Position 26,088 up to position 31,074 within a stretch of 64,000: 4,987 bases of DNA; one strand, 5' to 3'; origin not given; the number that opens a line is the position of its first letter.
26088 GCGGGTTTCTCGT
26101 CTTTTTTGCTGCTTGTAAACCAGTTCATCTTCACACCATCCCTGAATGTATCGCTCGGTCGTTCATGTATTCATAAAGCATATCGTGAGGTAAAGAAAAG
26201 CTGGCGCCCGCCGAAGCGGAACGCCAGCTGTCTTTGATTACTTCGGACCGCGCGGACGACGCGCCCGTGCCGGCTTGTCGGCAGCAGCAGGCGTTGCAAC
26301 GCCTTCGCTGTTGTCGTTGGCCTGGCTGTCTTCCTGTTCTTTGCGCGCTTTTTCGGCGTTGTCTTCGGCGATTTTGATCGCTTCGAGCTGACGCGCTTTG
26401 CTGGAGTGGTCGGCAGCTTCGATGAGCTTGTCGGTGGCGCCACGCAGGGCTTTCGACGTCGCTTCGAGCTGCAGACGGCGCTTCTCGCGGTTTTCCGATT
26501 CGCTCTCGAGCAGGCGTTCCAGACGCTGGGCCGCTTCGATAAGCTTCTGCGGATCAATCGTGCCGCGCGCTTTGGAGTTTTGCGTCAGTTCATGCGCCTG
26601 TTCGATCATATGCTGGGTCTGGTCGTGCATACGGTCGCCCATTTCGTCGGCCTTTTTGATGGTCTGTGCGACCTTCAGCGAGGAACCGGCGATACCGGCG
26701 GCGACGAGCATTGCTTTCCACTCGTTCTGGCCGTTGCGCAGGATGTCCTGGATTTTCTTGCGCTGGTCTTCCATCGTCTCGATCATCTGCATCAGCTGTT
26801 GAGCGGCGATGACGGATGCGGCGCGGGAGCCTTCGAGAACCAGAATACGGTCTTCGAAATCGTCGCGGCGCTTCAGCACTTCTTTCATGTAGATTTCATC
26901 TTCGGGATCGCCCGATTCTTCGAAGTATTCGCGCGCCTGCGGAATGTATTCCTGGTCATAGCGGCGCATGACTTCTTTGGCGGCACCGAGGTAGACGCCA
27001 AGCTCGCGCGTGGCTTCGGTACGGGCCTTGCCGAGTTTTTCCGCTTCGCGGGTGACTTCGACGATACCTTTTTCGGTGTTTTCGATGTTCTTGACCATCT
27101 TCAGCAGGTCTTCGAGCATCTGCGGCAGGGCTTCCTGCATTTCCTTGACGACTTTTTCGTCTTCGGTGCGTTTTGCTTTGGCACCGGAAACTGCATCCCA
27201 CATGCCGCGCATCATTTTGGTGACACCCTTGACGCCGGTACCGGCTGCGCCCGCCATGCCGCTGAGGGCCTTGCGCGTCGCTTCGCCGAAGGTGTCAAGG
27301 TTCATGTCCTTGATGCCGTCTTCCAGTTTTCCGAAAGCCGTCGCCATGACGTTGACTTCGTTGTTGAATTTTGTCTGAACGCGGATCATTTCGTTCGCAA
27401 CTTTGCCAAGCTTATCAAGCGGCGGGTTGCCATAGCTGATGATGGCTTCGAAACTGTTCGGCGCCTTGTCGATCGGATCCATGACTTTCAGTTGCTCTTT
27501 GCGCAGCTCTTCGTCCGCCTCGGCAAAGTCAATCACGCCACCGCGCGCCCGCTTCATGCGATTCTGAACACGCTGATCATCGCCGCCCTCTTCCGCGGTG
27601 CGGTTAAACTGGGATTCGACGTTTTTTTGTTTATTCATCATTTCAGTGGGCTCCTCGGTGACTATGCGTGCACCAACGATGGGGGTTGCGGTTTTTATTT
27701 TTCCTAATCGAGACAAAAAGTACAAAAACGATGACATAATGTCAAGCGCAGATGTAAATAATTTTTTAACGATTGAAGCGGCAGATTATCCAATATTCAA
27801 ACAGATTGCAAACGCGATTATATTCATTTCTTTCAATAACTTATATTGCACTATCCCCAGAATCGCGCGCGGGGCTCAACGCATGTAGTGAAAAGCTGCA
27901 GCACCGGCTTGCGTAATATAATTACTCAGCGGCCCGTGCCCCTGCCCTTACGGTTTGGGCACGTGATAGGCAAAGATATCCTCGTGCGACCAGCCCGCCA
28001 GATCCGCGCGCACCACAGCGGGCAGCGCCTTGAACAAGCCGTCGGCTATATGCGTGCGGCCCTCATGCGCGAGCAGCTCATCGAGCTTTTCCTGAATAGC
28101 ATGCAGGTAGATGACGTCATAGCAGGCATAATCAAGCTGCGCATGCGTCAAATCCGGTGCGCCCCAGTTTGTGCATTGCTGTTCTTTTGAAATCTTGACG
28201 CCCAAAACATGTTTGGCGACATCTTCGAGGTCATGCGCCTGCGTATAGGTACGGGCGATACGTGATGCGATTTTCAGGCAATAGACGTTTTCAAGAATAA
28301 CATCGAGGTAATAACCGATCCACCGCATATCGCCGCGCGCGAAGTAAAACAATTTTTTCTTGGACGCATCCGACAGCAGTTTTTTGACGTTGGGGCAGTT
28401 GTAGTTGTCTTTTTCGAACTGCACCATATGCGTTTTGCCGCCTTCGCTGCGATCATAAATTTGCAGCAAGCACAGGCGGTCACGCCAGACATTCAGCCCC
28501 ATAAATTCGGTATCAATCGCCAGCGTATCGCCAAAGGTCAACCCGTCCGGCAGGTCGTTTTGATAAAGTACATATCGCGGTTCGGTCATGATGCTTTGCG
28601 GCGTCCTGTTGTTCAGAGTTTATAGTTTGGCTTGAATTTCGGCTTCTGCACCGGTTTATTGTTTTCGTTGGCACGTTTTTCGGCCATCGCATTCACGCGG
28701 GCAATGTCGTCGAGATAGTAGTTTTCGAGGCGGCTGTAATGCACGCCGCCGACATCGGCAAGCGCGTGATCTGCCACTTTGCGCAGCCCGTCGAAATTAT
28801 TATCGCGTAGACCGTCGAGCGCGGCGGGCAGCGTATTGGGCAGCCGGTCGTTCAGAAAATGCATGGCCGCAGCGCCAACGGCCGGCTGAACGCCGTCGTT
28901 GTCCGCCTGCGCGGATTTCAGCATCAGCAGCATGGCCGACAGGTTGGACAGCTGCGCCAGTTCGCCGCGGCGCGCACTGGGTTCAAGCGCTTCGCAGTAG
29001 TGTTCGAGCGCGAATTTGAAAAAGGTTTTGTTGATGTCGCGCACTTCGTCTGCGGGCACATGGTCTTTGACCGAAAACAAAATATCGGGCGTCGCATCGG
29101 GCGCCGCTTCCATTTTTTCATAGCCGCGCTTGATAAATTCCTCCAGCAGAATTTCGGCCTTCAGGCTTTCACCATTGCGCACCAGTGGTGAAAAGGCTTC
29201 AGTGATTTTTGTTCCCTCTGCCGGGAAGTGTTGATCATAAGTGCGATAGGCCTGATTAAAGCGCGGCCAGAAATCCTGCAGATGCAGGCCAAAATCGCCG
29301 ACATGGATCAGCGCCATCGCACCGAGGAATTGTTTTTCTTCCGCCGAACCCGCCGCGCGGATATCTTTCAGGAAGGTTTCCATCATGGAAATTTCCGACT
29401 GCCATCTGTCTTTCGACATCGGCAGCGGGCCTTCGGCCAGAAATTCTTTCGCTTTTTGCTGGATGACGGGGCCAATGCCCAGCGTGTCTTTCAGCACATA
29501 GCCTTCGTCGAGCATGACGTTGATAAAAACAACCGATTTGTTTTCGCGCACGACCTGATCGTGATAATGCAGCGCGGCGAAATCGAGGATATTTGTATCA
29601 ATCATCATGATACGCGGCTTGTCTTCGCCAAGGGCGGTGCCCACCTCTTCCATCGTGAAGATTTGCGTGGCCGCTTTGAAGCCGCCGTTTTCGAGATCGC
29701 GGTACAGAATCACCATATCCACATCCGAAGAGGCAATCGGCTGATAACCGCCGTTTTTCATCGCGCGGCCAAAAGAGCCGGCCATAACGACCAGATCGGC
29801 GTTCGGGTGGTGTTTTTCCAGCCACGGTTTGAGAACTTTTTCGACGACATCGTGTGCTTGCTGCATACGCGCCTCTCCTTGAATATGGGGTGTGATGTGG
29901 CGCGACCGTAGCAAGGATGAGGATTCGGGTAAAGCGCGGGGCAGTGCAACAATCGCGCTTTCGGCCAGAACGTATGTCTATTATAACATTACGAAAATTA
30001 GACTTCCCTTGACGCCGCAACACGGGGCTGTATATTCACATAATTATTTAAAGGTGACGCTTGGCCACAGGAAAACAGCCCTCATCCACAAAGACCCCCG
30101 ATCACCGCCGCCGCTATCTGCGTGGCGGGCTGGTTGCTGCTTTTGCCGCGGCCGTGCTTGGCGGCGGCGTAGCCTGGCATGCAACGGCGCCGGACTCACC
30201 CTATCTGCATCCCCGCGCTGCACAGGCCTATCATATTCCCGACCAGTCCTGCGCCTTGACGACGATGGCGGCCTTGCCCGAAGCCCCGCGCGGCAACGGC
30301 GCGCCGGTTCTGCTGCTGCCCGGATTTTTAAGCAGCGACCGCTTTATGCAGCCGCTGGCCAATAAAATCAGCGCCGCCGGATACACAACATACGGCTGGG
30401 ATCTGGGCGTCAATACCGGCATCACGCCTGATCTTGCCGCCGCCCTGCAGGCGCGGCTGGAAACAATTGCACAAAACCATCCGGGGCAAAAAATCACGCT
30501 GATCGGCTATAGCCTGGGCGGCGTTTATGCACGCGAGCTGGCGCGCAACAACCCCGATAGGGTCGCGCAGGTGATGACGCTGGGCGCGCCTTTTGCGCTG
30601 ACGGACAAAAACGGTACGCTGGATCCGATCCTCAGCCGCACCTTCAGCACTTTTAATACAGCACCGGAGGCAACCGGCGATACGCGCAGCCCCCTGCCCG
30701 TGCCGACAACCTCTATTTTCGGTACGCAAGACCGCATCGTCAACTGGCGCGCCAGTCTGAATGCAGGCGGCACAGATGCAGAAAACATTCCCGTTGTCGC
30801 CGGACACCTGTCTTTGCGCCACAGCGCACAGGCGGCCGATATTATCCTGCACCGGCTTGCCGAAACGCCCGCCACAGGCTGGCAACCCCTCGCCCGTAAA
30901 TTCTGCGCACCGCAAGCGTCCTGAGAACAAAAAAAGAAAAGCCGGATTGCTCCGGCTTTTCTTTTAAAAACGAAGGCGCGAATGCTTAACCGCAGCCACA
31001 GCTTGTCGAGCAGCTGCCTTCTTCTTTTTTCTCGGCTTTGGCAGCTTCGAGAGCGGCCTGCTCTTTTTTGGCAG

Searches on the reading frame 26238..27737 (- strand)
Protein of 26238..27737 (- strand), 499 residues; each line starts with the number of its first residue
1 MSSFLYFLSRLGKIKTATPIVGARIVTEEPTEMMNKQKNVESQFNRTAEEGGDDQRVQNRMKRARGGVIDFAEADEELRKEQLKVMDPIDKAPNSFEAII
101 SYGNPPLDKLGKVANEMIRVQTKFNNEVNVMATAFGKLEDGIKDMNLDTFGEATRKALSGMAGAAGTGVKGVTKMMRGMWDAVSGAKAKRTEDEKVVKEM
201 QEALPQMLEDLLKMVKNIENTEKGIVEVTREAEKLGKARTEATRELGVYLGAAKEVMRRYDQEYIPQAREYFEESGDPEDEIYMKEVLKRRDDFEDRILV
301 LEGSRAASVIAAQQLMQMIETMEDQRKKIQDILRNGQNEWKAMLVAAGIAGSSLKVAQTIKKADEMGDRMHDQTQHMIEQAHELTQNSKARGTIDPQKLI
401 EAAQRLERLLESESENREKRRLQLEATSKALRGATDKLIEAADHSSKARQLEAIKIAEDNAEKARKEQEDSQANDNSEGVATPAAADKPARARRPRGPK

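Call 34: search_protein_families(library=pfam, proteins=[window:26238-27737:-], max_evalue=0.00001)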
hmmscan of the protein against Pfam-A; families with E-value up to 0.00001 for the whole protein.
window:26238-27737:- (499 aa): 1 family
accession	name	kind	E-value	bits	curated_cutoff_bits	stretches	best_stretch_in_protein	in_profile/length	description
PF05816.16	TelA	-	2.7e-16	60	30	1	98-438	15-326/332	Toxic anion resistance protein (TelA)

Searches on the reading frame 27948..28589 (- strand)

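Call 35: search_protein_families(library=pfam, proteins=[window:27948-28589:-], max_evalue=0.00001)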
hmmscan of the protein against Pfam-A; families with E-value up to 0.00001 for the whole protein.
window:27948-28589:- (213 aa): 1 family
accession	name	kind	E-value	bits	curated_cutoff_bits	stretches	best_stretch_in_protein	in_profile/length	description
PF01612.26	DNA_pol_A_exo1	-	9.5e-30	104.1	23.6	1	22-173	22-172/173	3'-5' exonuclease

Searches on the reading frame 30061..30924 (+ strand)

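Call 35: search_protein_families(library=pfam, proteins=[window:30061-30924:+], max_evalue=0.00001)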
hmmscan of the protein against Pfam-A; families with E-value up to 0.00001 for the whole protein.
window:30061-30924:+ (287 aa): 5 families
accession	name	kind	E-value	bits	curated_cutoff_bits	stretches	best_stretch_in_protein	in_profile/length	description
PF00561.26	Abhydrolase_1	-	1.4e-12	48.3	25.8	1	82-198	2-127/245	alpha/beta hydrolase fold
PF12146.15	Hydrolase_4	-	7.9e-10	38.9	27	1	82-184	6-117/239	Serine aminopeptidase, S33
PF12695.13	Abhydrolase_5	-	7.2e-07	29.6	27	0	85-178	4-91/164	Alpha/beta hydrolase family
PF12697.13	Abhydrolase_6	-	4e-06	28.1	26.3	1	83-193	1-110/217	Alpha/beta hydrolase family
PF07819.20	PGAP1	-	6.5e-06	26.5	24.3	0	137-203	85-152/233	PGAP1-like alpha/beta domain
